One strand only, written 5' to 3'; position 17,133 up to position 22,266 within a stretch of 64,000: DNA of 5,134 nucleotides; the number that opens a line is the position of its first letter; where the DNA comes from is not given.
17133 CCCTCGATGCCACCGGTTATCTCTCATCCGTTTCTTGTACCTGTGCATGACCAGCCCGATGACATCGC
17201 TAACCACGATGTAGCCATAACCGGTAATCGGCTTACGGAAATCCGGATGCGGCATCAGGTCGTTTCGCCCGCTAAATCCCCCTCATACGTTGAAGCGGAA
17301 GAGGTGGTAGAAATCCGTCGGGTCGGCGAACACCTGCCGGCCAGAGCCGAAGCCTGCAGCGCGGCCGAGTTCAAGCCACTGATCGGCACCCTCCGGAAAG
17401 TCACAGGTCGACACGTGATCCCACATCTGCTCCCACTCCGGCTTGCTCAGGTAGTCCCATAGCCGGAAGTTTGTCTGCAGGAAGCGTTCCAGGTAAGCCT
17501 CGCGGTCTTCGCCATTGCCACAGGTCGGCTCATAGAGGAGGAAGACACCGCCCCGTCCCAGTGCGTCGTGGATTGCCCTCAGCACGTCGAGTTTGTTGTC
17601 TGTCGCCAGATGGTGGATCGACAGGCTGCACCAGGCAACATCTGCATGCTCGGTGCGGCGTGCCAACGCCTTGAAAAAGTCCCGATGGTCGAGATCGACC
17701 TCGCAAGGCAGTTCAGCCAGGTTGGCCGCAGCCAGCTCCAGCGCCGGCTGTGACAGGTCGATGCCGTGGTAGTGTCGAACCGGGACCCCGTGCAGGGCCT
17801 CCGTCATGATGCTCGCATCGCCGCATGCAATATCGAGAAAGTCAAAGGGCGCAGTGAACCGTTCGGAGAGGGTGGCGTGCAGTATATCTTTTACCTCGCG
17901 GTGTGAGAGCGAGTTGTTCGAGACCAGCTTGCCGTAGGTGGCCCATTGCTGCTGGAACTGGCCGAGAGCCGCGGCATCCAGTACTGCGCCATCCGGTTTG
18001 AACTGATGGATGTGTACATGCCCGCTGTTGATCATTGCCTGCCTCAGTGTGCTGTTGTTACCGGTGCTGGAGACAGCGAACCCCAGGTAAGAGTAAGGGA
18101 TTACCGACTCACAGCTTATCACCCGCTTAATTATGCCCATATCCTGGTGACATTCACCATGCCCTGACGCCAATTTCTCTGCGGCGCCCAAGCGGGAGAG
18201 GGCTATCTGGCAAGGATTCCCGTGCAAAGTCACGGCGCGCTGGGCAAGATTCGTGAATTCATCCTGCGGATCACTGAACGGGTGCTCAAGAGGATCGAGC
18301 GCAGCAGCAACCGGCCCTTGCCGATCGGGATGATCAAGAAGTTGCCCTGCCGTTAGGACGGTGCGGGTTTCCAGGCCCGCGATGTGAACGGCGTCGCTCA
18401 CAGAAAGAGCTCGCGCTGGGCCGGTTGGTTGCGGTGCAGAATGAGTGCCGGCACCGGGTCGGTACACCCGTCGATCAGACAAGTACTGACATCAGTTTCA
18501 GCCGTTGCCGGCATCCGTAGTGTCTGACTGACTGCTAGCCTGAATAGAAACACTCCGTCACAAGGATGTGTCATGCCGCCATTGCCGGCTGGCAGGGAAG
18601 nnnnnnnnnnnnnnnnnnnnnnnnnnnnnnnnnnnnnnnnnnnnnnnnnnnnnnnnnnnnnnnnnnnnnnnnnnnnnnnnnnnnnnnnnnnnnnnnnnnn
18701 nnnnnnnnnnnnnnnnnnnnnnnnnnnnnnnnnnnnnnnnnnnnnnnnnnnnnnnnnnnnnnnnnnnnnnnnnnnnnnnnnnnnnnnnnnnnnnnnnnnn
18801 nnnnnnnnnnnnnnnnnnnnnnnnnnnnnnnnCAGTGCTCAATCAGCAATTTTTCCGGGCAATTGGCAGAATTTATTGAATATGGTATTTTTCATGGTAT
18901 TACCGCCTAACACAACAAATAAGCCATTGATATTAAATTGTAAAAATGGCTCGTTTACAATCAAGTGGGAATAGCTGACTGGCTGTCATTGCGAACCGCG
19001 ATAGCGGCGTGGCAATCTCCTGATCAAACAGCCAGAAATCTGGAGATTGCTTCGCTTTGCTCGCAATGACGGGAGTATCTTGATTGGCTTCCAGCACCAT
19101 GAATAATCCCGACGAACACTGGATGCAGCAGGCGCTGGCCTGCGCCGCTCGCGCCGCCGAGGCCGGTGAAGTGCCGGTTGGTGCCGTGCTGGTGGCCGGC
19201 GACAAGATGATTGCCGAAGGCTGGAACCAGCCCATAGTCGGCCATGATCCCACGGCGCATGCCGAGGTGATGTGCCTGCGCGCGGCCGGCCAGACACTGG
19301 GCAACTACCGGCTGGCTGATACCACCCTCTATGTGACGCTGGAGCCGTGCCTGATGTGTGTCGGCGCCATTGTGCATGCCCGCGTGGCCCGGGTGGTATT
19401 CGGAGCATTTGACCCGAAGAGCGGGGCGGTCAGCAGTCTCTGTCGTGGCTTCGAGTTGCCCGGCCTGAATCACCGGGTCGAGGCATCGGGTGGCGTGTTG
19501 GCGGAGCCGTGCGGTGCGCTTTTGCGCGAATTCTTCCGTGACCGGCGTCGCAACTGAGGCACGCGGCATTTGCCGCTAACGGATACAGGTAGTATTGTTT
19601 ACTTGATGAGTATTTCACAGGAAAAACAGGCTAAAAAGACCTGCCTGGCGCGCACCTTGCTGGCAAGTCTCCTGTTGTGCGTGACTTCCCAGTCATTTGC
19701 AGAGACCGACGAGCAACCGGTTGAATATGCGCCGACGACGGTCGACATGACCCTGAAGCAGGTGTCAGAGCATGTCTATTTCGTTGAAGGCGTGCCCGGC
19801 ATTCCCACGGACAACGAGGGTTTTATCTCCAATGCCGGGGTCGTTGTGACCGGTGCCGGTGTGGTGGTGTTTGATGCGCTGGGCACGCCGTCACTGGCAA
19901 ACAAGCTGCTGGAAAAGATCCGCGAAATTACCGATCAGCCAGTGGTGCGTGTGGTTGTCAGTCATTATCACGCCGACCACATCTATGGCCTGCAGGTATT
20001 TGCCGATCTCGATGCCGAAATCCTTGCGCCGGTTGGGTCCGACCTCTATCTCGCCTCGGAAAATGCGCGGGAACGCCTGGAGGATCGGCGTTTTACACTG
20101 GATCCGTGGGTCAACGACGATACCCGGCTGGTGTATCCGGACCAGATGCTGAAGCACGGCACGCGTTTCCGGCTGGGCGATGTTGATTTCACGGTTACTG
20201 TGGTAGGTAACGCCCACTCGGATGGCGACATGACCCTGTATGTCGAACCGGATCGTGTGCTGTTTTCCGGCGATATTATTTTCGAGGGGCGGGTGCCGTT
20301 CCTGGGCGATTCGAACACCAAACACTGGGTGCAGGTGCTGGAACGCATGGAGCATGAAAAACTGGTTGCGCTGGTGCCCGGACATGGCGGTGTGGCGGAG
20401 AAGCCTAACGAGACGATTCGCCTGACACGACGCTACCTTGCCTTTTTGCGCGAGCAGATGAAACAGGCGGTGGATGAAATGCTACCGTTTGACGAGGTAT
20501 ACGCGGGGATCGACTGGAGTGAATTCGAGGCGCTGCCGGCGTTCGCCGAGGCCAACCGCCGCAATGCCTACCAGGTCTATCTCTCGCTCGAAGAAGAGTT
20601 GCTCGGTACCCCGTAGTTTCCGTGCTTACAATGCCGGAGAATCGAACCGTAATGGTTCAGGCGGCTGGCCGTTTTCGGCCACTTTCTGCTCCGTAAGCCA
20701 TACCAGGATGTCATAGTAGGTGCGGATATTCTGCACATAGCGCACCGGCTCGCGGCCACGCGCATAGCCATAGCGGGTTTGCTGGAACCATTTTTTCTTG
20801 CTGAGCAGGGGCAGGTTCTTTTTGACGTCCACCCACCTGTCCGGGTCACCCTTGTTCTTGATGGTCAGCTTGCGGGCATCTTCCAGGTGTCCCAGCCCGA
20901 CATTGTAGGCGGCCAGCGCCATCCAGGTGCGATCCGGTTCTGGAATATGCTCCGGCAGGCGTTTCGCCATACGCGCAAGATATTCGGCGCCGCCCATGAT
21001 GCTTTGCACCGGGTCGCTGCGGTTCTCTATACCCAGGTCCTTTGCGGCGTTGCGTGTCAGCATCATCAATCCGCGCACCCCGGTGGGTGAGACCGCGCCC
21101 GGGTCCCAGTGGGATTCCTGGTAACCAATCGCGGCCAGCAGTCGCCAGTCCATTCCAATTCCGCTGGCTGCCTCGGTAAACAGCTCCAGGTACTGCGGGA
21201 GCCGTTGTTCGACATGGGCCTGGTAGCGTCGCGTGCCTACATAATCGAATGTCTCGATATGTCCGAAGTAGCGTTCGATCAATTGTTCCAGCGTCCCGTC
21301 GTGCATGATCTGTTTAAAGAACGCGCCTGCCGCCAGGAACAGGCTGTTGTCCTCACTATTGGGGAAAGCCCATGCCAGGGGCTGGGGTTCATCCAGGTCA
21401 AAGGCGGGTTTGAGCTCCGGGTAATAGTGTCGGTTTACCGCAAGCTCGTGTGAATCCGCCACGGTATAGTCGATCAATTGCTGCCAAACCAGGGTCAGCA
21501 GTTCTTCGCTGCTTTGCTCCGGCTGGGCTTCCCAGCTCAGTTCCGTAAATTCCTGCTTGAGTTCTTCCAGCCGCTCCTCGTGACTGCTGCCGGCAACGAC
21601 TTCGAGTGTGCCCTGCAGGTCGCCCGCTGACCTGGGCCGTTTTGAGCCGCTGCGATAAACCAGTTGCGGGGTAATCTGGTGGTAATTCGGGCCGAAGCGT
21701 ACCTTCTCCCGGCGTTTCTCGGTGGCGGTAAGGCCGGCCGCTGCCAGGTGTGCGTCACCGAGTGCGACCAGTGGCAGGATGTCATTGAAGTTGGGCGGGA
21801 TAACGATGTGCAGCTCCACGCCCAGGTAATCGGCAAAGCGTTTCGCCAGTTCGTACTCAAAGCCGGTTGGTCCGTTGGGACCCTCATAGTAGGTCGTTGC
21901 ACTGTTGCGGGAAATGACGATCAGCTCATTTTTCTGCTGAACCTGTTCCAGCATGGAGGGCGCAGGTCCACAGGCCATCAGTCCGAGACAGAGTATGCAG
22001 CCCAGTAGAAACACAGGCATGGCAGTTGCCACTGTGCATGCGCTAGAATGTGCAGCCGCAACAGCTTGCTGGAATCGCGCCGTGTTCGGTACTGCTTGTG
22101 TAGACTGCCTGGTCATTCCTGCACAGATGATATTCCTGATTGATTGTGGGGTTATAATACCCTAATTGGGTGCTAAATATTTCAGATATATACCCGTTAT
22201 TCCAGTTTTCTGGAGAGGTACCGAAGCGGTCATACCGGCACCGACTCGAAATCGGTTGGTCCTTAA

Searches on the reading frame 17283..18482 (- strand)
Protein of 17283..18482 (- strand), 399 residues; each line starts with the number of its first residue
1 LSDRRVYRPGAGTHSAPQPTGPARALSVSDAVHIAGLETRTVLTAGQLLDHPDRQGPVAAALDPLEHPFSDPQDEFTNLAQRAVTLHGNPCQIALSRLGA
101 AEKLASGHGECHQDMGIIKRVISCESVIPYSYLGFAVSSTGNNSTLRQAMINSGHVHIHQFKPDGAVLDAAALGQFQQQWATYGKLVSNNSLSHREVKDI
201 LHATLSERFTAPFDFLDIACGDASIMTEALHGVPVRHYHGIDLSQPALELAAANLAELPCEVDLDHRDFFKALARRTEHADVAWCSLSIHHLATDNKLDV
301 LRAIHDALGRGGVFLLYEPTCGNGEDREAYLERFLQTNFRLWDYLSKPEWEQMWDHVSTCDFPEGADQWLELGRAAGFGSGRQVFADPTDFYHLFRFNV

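Call 50: search_protein_families(library=pfam, proteins=[window:17283-18482:-], max_evalue=0.00001)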
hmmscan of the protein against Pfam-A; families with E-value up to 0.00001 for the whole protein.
window:17283-18482:- (399 aa): 5 families
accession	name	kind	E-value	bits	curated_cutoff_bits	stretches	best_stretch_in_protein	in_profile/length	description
PF13649.12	Methyltransf_25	-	4.1e-13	50.3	27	1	216-312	2-97/97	Methyltransferase domain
PF08242.18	Methyltransf_12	-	5.1e-13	50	30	1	216-314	1-98/98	Methyltransferase domain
PF08241.18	Methyltransf_11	-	1e-09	39.3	21.2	1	216-315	1-94/95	Methyltransferase domain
PF13489.12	Methyltransf_23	-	4.5e-08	33.4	27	1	195-350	7-150/164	Methyltransferase domain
PF13847.12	Methyltransf_31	-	2.1e-07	31.2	27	1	215-326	7-114/145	Methyltransferase domain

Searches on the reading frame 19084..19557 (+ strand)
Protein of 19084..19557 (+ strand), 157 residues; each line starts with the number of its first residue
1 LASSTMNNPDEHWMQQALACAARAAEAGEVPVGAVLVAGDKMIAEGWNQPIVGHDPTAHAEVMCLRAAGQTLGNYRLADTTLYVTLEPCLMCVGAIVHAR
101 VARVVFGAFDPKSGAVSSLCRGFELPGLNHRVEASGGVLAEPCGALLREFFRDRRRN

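Call 50: search_protein_families(library=pfam, proteins=[window:19084-19557:+], max_evalue=0.00001)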
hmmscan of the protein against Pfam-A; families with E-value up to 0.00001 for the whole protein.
window:19084-19557:+ (157 aa): 3 families
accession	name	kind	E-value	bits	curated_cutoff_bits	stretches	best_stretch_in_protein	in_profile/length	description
PF14437.12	MafB19-deam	-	4.6e-36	124.3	27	1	10-155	3-142/142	MafB19-like deaminase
PF00383.29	dCMP_cyt_deam_1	-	2.7e-30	104.7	25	1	9-107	3-101/102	Cytidine and deoxycytidylate deaminase zinc-binding region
PF14439.12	Bd3614-deam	-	3.6e-06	27.4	38.5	1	55-110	32-92/113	Bd3614-like deaminase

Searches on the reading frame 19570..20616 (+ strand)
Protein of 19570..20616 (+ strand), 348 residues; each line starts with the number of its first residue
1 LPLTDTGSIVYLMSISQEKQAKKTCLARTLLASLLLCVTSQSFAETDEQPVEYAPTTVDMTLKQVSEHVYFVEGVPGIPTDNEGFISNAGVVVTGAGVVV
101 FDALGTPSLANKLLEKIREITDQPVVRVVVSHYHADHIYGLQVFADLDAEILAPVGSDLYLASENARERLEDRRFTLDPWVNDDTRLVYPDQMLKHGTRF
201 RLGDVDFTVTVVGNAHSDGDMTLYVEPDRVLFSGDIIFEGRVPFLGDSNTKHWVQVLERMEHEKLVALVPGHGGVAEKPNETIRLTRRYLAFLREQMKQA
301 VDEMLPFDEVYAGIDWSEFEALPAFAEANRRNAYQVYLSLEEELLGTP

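Call 50: search_protein_families(library=pfam, proteins=[window:19570-20616:+], max_evalue=0.00001)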
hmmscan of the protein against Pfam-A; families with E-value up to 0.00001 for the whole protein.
window:19570-20616:+ (348 aa): 2 families
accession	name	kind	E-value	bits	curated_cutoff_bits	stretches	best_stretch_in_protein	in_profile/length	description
PF00753.33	Lactamase_B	-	1.2e-22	81.3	22.7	1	84-272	3-196/196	Metallo-beta-lactamase superfamily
PF12706.13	Lactamase_B_2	-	9.5e-08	32.3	27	1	111-264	16-158/200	Beta-lactamase superfamily domain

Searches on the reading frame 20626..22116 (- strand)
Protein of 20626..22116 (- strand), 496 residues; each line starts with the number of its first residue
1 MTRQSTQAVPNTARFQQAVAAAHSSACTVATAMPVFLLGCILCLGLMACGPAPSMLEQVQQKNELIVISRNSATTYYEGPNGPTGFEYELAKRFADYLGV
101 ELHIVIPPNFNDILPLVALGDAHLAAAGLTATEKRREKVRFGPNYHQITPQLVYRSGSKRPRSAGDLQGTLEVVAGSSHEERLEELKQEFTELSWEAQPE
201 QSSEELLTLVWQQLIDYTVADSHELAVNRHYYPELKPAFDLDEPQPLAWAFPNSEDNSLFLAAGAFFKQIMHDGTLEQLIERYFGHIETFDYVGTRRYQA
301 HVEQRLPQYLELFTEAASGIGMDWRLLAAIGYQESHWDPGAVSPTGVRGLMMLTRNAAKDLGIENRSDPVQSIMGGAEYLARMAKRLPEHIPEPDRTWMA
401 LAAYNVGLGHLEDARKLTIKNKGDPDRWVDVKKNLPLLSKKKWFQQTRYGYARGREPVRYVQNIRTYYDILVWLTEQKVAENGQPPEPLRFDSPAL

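Call 50: search_protein_families(library=pfam, proteins=[window:20626-22116:-], max_evalue=0.00001)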
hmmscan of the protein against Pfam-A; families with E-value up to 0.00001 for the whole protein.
window:20626-22116:- (496 aa): 2 families
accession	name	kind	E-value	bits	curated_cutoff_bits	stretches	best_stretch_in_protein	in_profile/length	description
PF01464.25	SLT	-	1.9e-23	82.7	21.3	1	312-419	2-109/117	Transglycosylase SLT domain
PF00497.25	SBP_bac_3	-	1.7e-20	73.6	26.4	1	73-286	11-132/132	Bacterial extracellular solute-binding proteins, family 3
